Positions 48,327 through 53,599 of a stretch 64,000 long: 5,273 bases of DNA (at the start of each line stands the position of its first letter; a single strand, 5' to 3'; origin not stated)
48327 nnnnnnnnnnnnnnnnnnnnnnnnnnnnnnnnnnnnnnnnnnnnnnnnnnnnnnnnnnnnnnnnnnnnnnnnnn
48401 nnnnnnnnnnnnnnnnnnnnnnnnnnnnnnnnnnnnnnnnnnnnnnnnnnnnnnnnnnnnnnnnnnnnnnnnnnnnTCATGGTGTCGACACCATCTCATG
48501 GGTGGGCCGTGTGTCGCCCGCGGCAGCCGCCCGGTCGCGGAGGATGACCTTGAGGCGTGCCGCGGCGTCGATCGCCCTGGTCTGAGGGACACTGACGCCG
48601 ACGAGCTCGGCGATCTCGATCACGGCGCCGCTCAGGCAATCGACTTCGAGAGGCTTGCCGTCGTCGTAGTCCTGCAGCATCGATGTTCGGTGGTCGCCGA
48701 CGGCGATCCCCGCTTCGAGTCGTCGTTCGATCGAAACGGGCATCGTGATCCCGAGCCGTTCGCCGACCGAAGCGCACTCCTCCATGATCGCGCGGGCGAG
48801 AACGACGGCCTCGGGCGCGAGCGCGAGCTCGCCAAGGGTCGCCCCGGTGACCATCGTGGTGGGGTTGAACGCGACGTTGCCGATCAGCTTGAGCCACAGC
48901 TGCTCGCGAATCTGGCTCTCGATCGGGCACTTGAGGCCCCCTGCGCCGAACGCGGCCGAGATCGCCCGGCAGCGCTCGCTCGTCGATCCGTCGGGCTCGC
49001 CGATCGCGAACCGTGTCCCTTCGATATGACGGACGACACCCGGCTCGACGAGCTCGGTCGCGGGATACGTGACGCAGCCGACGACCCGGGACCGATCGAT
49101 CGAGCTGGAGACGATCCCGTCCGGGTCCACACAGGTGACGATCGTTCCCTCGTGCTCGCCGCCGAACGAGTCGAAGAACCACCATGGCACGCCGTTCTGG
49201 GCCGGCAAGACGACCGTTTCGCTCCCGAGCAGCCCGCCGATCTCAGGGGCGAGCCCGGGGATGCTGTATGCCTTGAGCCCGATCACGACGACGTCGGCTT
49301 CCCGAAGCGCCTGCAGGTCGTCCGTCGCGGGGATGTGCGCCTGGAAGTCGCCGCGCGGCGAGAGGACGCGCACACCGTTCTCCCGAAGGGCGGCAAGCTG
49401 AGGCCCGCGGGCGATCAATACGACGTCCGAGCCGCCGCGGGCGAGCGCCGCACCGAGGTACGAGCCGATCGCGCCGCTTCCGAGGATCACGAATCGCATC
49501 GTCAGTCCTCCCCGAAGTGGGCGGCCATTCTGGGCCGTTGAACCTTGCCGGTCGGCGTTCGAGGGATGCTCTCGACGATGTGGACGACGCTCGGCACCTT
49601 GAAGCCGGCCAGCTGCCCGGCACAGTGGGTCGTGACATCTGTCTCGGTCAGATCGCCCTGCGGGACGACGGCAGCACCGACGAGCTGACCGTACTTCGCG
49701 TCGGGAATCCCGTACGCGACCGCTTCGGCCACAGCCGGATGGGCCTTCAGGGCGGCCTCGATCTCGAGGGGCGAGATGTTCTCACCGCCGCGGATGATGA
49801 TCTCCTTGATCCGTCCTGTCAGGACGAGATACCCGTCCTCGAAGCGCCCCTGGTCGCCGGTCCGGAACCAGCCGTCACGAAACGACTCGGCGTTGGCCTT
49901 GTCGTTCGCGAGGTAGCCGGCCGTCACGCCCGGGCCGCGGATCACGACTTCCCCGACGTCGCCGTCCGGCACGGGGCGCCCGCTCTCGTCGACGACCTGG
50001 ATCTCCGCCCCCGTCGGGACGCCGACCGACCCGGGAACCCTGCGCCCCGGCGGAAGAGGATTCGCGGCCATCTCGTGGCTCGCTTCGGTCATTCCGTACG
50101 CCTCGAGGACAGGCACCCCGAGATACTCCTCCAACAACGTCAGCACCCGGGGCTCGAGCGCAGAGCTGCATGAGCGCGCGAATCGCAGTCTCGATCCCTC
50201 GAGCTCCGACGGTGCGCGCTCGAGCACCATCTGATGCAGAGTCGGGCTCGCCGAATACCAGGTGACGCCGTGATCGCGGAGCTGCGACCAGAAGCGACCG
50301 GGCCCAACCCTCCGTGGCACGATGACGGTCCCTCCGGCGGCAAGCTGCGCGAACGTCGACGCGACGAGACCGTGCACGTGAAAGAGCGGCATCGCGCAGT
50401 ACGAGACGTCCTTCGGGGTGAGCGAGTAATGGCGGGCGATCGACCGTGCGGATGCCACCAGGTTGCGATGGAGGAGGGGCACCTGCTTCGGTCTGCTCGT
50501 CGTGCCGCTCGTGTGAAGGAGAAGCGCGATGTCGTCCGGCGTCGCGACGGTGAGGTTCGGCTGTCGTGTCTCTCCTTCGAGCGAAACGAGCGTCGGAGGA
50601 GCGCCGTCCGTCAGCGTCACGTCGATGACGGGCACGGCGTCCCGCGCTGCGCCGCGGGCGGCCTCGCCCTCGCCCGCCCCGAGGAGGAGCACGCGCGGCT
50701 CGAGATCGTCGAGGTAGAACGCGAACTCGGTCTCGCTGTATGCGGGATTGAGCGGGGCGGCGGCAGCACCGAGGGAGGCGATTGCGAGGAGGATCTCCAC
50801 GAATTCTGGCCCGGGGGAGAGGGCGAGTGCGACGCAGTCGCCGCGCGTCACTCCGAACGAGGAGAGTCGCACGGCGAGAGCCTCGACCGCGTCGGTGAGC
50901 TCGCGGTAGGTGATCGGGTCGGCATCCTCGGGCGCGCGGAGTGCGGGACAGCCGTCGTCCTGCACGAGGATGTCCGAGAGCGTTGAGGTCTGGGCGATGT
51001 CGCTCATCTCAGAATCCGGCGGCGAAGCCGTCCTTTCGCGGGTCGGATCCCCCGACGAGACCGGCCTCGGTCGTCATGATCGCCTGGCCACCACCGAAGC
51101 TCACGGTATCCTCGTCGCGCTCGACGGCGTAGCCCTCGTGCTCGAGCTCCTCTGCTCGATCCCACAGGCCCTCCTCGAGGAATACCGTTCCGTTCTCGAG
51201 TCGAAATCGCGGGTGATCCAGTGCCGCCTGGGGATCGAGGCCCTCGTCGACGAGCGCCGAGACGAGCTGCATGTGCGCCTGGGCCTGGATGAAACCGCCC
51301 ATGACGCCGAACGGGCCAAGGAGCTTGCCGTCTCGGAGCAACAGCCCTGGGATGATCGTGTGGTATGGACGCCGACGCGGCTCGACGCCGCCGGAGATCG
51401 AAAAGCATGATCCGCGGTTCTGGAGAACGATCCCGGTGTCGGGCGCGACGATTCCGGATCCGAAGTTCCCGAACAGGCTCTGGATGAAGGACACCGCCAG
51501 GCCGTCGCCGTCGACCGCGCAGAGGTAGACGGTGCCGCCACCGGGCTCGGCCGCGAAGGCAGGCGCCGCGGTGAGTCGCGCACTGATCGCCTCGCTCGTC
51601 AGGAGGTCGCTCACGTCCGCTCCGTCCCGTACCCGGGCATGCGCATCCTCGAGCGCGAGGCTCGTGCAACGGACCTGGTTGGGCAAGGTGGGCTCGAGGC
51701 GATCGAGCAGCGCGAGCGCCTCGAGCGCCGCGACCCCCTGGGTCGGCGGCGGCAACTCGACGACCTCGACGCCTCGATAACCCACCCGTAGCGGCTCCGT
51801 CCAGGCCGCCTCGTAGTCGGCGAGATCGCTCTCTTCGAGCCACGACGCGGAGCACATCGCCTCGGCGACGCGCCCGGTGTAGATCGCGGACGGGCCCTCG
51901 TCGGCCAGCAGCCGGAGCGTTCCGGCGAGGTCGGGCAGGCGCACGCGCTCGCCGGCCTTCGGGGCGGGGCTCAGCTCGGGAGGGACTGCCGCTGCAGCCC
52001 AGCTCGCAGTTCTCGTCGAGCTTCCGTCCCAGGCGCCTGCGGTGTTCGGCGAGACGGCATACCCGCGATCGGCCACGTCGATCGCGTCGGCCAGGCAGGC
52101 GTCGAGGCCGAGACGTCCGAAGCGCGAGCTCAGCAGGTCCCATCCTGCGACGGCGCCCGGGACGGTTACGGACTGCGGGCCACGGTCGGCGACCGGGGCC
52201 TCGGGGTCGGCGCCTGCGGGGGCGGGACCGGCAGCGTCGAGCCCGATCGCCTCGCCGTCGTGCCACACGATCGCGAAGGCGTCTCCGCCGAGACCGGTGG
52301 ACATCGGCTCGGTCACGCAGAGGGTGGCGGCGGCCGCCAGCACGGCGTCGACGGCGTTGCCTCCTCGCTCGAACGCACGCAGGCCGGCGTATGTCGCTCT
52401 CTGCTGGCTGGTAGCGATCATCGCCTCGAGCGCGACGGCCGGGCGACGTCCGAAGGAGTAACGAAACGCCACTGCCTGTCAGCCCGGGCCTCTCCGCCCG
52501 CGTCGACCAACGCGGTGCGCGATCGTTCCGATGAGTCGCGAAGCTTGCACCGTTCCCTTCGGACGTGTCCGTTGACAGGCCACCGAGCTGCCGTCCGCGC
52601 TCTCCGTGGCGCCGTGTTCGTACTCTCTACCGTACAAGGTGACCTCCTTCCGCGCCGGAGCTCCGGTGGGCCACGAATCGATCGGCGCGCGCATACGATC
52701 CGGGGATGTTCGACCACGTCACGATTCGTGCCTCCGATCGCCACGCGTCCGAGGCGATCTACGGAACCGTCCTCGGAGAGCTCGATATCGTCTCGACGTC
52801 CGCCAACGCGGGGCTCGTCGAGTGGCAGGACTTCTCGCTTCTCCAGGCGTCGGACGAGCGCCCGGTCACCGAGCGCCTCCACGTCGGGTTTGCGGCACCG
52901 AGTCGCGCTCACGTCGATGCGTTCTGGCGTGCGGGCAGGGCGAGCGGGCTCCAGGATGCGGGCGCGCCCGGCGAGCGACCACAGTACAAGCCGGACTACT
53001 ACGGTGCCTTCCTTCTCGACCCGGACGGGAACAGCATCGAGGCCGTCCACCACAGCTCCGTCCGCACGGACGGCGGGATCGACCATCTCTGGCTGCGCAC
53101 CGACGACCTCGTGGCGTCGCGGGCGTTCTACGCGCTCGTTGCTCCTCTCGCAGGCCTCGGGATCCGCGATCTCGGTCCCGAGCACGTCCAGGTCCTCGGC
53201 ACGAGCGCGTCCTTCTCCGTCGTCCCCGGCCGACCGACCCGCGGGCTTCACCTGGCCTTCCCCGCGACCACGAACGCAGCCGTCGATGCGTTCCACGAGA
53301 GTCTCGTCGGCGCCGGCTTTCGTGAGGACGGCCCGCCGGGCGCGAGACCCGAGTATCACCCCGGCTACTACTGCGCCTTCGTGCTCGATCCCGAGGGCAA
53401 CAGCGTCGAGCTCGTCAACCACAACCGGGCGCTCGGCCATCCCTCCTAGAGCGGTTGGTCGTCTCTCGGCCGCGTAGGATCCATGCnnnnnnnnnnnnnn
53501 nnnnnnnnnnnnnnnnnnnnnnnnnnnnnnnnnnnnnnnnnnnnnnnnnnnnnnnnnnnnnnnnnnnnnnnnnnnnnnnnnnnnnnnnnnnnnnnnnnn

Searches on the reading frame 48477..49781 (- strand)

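Call 94: search_protein_families(library=pfam, proteins=[window:48477-49781:-], max_evalue=0.0001)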
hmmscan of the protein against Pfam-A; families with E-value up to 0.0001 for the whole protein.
window:48477-49781:- (434 aa): 3 families
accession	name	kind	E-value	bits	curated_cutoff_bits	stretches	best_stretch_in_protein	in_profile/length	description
PF08546.17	ApbA_C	-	1.8e-26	93.4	22.7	1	291-408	2-121/125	Ketopantoate reductase PanE/ApbA C terminal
PF02558.23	ApbA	-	1.3e-25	90.2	22.2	1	98-264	2-149/150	Ketopantoate reductase PanE/ApbA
PF03807.23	F420_oxidored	-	1e-05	26.5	21.6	1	97-190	2-88/94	NADP oxidoreductase coenzyme F420-dependent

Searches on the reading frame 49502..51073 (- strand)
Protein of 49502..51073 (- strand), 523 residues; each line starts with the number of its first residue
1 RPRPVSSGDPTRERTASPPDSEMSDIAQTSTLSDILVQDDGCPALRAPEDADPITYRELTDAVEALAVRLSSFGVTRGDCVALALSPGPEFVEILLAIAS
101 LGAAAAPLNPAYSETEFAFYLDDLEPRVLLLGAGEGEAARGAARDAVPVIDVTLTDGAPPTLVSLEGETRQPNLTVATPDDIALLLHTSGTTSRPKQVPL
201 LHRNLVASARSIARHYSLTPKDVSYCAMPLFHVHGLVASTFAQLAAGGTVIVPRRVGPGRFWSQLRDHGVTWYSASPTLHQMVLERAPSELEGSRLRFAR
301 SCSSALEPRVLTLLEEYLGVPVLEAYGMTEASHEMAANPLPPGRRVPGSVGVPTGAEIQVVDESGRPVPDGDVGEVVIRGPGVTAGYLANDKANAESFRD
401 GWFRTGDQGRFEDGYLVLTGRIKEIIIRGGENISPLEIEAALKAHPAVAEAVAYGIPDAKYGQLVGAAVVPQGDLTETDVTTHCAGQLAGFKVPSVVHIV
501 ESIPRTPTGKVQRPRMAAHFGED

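Call 51: search_protein_families(library=pfam, proteins=[window:49502-51073:-], max_evalue=0.0001)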
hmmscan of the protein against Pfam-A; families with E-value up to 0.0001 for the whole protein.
window:49502-51073:- (523 aa): 2 families
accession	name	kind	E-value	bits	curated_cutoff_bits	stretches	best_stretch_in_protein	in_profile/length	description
PF00501.34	AMP-binding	-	2e-80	270.9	29.9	1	49-388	17-384/384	AMP-binding enzyme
PF13193.12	AMP-binding_C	-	6.7e-19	69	24.5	1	437-510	1-76/76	AMP-binding enzyme C-terminal domain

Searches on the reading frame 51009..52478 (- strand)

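Call 51: search_protein_families(library=pfam, proteins=[window:51009-52478:-], max_evalue=0.0001)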
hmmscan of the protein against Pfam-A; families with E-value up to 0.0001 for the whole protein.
window:51009-52478:- (489 aa): 1 family
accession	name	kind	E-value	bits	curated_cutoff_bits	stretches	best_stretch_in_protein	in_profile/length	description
PF01019.26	G_glu_transpept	-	9.5e-99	332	27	1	36-484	4-512/512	Gamma-glutamyltranspeptidase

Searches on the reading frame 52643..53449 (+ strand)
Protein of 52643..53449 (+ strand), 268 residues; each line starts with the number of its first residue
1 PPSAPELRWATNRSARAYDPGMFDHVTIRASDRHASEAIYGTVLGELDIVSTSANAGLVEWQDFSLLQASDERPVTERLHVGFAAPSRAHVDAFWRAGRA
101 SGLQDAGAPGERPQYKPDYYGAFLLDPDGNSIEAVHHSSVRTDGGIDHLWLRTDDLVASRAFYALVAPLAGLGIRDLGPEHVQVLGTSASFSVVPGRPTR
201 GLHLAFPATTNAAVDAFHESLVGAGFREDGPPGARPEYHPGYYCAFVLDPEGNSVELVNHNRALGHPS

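Call 51: search_protein_families(library=pfam, proteins=[window:52643-53449:+], max_evalue=0.0001)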
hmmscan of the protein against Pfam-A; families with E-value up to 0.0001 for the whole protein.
window:52643-53449:+ (268 aa): 2 families
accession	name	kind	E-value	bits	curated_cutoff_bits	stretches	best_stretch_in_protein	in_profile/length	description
PF00903.31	Glyoxalase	-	2.4e-11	44.5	20.6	0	23-133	2-120/121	Glyoxalase/Bleomycin resistance protein/Dioxygenase superfamily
PF18029.7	Glyoxalase_6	-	1.5e-07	32.5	23.6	0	26-133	2-104/106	Glyoxalase-like domain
